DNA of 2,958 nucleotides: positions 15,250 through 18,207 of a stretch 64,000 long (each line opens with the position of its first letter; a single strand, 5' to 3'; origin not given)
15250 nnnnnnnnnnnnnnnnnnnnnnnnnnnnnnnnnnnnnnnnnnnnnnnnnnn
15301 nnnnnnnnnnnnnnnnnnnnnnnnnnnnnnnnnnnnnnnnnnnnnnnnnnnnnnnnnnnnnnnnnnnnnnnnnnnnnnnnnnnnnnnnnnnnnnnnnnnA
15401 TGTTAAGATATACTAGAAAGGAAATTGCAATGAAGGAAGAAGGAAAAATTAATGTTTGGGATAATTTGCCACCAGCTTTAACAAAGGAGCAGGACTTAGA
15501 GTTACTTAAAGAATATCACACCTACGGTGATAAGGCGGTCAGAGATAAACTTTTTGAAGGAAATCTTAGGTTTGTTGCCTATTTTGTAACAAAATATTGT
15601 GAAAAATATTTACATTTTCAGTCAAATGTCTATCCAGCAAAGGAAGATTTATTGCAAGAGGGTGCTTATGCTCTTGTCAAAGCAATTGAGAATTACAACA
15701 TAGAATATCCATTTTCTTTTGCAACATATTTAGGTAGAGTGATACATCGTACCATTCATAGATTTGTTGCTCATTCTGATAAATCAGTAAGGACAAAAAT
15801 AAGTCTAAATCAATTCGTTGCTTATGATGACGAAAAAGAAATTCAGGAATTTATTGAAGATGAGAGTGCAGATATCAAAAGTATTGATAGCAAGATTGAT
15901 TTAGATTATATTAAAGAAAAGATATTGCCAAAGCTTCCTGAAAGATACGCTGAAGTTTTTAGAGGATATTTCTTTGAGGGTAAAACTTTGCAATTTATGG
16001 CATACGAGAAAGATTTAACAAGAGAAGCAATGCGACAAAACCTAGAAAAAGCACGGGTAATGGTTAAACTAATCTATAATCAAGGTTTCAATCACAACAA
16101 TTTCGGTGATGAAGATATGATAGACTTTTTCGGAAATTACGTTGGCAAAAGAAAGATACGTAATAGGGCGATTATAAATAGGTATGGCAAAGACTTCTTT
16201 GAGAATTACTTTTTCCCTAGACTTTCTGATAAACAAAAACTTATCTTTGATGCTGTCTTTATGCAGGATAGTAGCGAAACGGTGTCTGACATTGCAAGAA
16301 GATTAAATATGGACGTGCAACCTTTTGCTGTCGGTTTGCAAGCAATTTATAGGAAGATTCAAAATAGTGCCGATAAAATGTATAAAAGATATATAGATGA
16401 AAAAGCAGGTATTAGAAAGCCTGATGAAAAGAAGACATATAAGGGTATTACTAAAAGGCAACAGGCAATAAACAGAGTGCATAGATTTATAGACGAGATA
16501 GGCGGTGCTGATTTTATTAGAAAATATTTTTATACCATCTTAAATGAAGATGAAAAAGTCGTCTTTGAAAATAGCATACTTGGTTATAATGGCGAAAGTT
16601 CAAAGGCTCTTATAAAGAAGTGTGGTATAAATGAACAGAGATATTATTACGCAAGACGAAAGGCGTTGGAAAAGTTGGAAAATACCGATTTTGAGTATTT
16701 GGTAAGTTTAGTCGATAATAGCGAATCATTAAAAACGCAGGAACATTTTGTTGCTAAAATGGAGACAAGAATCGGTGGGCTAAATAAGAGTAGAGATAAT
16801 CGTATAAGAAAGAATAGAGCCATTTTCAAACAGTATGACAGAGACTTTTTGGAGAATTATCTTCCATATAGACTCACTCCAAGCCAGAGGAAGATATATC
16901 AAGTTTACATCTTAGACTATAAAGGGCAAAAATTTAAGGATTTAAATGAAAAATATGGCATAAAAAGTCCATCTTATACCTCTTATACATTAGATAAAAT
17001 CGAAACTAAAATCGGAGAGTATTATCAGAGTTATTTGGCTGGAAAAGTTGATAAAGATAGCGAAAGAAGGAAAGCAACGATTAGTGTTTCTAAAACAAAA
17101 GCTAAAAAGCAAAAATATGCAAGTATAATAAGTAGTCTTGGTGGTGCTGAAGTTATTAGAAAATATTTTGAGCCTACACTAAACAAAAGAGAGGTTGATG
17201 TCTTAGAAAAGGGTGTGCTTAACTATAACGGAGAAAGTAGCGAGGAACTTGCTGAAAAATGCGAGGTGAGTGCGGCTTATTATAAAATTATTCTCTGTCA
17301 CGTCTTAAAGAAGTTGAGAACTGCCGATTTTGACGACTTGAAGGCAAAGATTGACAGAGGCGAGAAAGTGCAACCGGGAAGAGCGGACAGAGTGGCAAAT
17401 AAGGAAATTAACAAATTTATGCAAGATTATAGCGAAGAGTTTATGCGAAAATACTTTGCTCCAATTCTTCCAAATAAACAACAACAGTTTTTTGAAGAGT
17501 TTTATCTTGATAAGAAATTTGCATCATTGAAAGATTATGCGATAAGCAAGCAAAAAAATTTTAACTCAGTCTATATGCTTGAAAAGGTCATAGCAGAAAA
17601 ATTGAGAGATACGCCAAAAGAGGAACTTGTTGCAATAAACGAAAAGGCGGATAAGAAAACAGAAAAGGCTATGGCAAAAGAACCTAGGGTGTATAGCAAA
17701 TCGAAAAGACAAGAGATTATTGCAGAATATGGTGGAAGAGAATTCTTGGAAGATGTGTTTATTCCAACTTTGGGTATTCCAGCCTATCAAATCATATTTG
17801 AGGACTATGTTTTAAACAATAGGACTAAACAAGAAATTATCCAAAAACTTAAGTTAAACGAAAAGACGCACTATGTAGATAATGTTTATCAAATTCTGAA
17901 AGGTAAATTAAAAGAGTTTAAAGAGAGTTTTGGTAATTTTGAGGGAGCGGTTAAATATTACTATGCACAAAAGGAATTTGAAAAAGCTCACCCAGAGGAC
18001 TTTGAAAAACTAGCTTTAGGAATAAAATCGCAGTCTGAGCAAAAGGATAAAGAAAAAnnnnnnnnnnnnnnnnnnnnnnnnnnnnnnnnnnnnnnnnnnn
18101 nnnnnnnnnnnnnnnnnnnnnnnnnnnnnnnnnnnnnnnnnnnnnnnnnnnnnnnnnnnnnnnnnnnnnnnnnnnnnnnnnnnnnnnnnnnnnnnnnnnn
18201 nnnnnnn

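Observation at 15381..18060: Giant sigma-like protein: sigma region 2+4 core fused to six extra tandem sigma-4-like HTH modules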

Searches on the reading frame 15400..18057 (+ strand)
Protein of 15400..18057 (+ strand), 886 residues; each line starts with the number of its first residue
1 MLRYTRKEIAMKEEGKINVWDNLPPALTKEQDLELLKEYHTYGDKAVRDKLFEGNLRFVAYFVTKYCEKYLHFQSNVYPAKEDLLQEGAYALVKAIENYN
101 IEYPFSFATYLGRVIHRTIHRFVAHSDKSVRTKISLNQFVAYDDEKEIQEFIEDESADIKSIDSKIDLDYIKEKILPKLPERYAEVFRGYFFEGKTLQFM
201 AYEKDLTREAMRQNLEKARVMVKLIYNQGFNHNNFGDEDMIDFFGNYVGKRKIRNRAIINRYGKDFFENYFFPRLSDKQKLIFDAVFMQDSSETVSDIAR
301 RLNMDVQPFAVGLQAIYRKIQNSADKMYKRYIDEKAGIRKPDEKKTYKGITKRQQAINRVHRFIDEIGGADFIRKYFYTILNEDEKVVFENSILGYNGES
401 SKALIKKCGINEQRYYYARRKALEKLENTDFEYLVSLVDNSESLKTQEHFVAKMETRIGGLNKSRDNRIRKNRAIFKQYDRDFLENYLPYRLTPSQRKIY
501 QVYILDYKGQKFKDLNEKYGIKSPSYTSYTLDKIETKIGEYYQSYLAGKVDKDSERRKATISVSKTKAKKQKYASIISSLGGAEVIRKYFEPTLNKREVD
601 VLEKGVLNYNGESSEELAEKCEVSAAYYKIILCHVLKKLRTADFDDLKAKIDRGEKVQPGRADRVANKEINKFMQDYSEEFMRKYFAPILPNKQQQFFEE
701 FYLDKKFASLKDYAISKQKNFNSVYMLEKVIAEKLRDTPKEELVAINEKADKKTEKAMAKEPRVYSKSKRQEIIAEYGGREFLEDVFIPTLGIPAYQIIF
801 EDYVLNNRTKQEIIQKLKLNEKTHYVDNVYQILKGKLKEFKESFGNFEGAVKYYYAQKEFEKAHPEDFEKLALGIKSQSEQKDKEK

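Call 3: search_protein_families(library=pfam, proteins=[window:15400-18057:+], max_evalue=10)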
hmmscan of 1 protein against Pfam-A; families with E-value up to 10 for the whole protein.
window:15400-18057:+ (886 aa): 6 families
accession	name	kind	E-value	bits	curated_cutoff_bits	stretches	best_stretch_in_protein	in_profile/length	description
PF04542.20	Sigma70_r2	-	5.8e-09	36.1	24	1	51-124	1-66/71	Sigma-70 region 2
PF04545.22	Sigma70_r4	-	4e-07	29.9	24.1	2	176-219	2-45/50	Sigma-70, region 4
PF08281.18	Sigma70_r4_2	-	7.9e-05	22.7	25.7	1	174-219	6-51/54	Sigma-70, region 4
PF00196.25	GerE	-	0.014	15.5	23.5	1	593-642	2-48/57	Bacterial regulatory proteins, luxR family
PF11149.13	DUF2924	-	0.1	13.3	31.2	1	529-617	30-114/135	Protein of unknown function (DUF2924)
PF05184.20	SapB_1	-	0.21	12.1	25.2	1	801-817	14-30/38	Saposin-like type B, region 1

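Call 4: search_protein_families(library=ncbifam, proteins=[window:15400-18057:+], max_evalue=10)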
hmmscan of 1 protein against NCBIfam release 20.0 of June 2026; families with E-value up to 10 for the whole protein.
window:15400-18057:+ (886 aa): 40 families (the best 25 are shown)
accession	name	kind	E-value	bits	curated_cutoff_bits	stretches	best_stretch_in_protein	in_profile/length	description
TIGR02937.1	sigma70-ECF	superfamily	2.1e-19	69.8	42.9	2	48-221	3-160/165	sigma-70 family RNA polymerase sigma factor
NF004471.0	PRK05803.1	subfamily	8.4e-16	57.9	252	2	22-190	27-188/235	RNA polymerase sporulation sigma factor SigK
TIGR02394.1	rpoS_proteo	equivalog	1.4e-15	57.6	378.7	2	25-134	26-126/285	RNA polymerase sigma factor RpoS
TIGR02393.1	RpoD_Cterm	equivalog_domain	7.5e-15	55.2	354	3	48-132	2-78/238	RNA polymerase sigma factor RpoD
TIGR02846.1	spore_sigmaK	equivalog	2.2e-14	53.6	298.65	1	22-188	25-184/227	RNA polymerase sporulation sigma factor SigK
NF006158.0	PRK08301.1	equivalog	8.7e-14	51.6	339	1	17-186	31-193/241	RNA polymerase sporulation sigma factor SigE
TIGR02835.1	spore_sigmaE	equivalog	4.1e-13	49.3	348.6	1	17-173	24-165/234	RNA polymerase sporulation sigma factor SigE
NF004207.0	PRK05657.1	equivalog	1.6e-11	44.2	394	2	25-134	69-169/329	RNA polymerase sigma factor RpoS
NF006666.0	PRK09210.1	equivalog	6e-11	42.2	572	1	26-134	113-212/370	RNA polymerase sigma factor RpoD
NF006071.0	PRK08215.1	equivalog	1e-10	41.7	372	1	25-167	17-148/258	RNA polymerase sporulation sigma factor SigG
TIGR02997.1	Sig70-cyanoRpoD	subfamily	1.4e-10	40.9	384.5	2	37-135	66-155/298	RNA polymerase sigma factor, RpoD/SigA family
NF004052.0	PRK05572.1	subfamily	2.4e-10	40.4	311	1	29-138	16-115/252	SigF/SigG family RNA polymerase sporulation sigma factor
TIGR02392.1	rpoH_proteo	equivalog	4.7e-10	39.6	323.1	2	24-131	13-112/270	RNA polymerase sigma factor RpoH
NF005143.0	PRK06596.1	subfamily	6.2e-10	39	241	2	25-131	27-125/285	RNA polymerase factor sigma-32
TIGR02850.1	spore_sigG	equivalog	8.1e-10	38.6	457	2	25-156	14-134/254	RNA polymerase sporulation sigma factor SigG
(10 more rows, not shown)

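Call 7: find_homologous_proteins(query=window:15400-18057:+)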
Query window:15400-18057:+ (886 aa): 4 proteins with E <= 0.001 among 8000 candidates.
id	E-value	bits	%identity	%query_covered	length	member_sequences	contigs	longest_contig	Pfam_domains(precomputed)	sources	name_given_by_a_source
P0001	0.0e+0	1857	95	100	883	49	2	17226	PF04545.23,PF04542.21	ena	-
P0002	1.4e-90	323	30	97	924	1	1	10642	PF00196.26,PF04545.23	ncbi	-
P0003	3.7e-89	319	31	65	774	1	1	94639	PF04545.23,PF04542.21,PF08281.19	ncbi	-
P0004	3.5e-5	41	28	20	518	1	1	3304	PF04545.23,PF00140.26,PF04542.21,PF04539.23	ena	-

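Call 9: find_encoding_contigs(protein=P0002, flank=10000)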
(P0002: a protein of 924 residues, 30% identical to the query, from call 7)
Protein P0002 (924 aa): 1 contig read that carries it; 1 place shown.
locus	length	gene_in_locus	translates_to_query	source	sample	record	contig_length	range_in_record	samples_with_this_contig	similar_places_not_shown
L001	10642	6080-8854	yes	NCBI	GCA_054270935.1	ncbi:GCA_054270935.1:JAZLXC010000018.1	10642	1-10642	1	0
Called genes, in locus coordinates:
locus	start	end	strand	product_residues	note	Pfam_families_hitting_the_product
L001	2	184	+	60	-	?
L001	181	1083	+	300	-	PF01479:S4 (weak), PF00849:PseudoU_synth_2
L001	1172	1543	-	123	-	-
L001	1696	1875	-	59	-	-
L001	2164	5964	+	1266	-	PF21868:GbpA_D3 (faint)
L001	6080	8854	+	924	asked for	PF00196:GerE (faint), PF04545:Sigma70_r4 (faint)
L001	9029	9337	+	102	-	PF00829:Ribosomal_L21p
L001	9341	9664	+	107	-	PF04327:Peptidase_Prp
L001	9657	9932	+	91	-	PF01016:Ribosomal_L27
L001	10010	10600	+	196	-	PF01725:Ham1p_like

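Call 10: find_encoding_contigs(protein=P0003, flank=10000)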
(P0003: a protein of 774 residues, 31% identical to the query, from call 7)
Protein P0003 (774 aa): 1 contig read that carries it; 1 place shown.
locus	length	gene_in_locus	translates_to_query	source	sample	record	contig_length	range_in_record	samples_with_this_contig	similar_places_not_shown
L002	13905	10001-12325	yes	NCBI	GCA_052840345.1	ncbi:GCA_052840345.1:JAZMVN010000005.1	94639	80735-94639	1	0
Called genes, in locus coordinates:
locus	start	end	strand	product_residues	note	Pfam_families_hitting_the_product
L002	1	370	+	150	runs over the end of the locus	PF01668:SmpB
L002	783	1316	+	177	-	PF13563:2_5_RNA_ligase2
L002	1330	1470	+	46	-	-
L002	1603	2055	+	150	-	PF03073:TspO_MBR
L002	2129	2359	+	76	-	PF04070:DUF378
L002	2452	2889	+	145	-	PF08769:Spo0A_C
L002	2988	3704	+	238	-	PF20260:PUA_4, PF04452:Methyltrans_RNA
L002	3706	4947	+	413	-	PF00919:UPF0004, PF04055:Radical_SAM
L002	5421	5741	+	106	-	-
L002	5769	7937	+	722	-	PF00580:UvrD-helicase, PF13245:AAA_19, PF13604:AAA_30 (faint), PF01443:Viral_helicase1 (faint), PF13361:UvrD_C, PF13538:UvrD_C_2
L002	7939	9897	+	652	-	PF22745:Nlig-Ia, PF01653:DNA_ligase_aden, PF00633:HHH (faint), PF03120:OB_DNA_ligase, PF12826:HHH_2, PF14520:HHH_5, PF00533:BRCT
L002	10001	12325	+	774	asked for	PF04542:Sigma70_r2 (weak), PF04545:Sigma70_r4, PF08281:Sigma70_r4_2 (faint)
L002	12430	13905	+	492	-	?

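Call 12: find_related_loci(query=A1, collection=genome_contigs, flank=10000)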
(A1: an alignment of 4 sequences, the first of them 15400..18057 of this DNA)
Query A1 (886 aa) in genome_contigs; peptide patterns used: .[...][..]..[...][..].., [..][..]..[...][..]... (x = any residue, [..] = any of these).
97 stretches matched a pattern; 3 encode a relative of the query (tblastn E <= 1e-3); 3 distinct loci.
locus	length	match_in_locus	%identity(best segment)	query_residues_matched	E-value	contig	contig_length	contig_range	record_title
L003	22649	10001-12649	95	1-886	0e+0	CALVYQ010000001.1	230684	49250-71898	MAG: uncultured Clostridia bacterium isolate BRZ_GB__bin77 genome assembly, contig: BRZ_GB__NODE_75_length_230684_cov_13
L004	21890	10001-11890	30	17-867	9e-56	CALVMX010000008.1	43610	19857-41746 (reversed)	MAG: uncultured Clostridia bacterium isolate BRZ_EA__bin76 genome assembly, contig: BRZ_EA__NODE_877_length_43610_cov_4.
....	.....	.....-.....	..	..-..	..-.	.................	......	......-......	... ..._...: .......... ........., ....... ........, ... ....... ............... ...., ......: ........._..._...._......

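Call 23: search_solved_structures(query=window:15400-18057:+, max_evalue=1)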
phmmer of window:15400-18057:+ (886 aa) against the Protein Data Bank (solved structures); distinct sequences matched with E-value up to 1: 66 (the best 60 are shown).
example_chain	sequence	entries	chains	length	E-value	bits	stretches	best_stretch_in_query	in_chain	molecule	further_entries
8x6f_E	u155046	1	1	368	2.4e-09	39.7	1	27-139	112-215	RNA polymerase sigma factor SigA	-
8h3v_G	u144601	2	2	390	1.2e-08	37.4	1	39-140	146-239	RNA polymerase sigma factor SigA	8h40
6omf_F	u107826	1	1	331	1.3e-08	37.2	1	24-225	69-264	RNA polymerase sigma factor RpoS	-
5ipl_F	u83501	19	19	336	1.3e-08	37.2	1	24-224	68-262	RNA polymerase sigma factor RpoS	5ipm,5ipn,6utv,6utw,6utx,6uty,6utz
6kj6_F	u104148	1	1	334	1.4e-08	37.2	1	24-225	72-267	RNA polymerase sigma factor RpoS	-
6uu8_FFF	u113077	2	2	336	2.1e-08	36.6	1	24-209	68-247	RNA polymerase sigma factor RpoS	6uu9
9dvs_G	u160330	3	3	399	1e-07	34.3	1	43-140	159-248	RNA polymerase sigma factor SigA1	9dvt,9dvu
7f0r_F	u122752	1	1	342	1.1e-07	34.2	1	24-136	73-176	RNA polymerase sigma factor RpoS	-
7vf9_F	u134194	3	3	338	1.1e-07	34.2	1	24-136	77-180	RNA polymerase sigma factor RpoS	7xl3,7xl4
8gzg_F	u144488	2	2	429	5.7e-07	31.8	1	42-140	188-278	RNA polymerase sigma factor SigA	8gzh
7l7b_F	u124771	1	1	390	1.1e-06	30.9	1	25-138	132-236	RNA polymerase sigma factor SigA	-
4xln_F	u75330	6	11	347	1.1e-06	30.9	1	36-136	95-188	RNA polymerase sigma factor SigA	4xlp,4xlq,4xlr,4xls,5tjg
1l9u_H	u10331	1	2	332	1.2e-06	30.7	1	37-136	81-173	SIGMA FACTOR SIGA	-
1l9z_H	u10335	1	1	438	2.2e-06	29.9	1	37-136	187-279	SIGMA FACTOR SIGA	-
5tw1_F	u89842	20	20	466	3.1e-06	29.4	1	43-174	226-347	RNA polymerase sigma factor SigA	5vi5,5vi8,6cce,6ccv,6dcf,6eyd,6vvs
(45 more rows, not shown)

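Call 35: find_encoding_contigs(protein=window:15400-18057:+, flank=10000, max_places=10)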
Protein window:15400-18057:+ (886 aa): 1 contig read that carries it; 1 place shown.
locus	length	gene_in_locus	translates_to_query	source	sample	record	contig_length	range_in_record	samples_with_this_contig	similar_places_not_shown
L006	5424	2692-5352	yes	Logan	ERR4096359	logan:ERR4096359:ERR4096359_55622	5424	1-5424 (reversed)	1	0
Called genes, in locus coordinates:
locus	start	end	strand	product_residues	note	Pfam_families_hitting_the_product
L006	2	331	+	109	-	?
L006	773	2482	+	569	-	PF13230:GATase_4 (weak), PF13522:GATase_6, PF13537:GATase_7, PF01380:SIS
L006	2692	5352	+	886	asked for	PF04542:Sigma70_r2, PF04545:Sigma70_r4 (faint)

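Call 44: predict_structure(alignment_id=A1)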
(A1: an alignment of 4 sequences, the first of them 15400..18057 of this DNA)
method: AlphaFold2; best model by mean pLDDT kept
length: 886 residues; sequences in the alignment: 4
mean_pLDDT: 68.2   pTM: 0.31
mean pLDDT of the five models: 68.2, 67.1, 66.2, 60.2, 56.9
residues with pLDDT >= 90: 6; 70-90: 509; 50-70: 208; < 50: 163
segments of 3 or more residues with pLDDT < 50: 73-77, 128-166, 228-250, 339-351, 442-466, 548-564, 654-664, 762-767, 868-886
pLDDT, mean of each block of 10 residues (from residue 1): 58 55 74 88 85 85 67 49 75 83 73 75 56 42 41 33 46 69 79 66 70 71 54 34 39 60 70 77 74 67 77 78 75 61 38 57 70 79 87 78 83 85 78 65 43 33 48 71 77 77 73 68 58 74 60 35 55 73 73 74 84 79 75 77 64 40 54 81 88 86 82 73 72 82 88 82 51 83 86 84 84 79 76 86 83 89 60 33 33
secondary structure, 60 per line:
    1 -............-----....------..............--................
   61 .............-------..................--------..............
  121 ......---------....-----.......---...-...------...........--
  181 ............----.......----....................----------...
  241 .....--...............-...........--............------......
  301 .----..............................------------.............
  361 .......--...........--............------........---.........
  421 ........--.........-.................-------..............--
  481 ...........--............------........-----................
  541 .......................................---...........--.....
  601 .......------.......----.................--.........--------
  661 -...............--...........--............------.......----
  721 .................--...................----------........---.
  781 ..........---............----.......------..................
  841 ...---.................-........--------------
elements in order (helices of 4 or more, strands of 3 or more residues): H2-13 H19-22 H29-42 H45-73 H81-98 H107-126 H136-139 H145-151 H168-178 H181-192 H197-203 H208-227 H238-245 H248-262 H264-274 H277-288 H295-301 H306-335 H348-367 H370-380 H383-394 H401-408 H412-428 H431-439 H441-457 H465-478 H481-491 H494-505 H512-519 H525-579 H583-593 H596-607 H614-620 H625-641 H644-652 H662-676 H679-689 H692-703 H710-716 H721-737 H740-758 H769-776 H780-790 H794-805 H810-816 H823-843 H847-863 H865-872
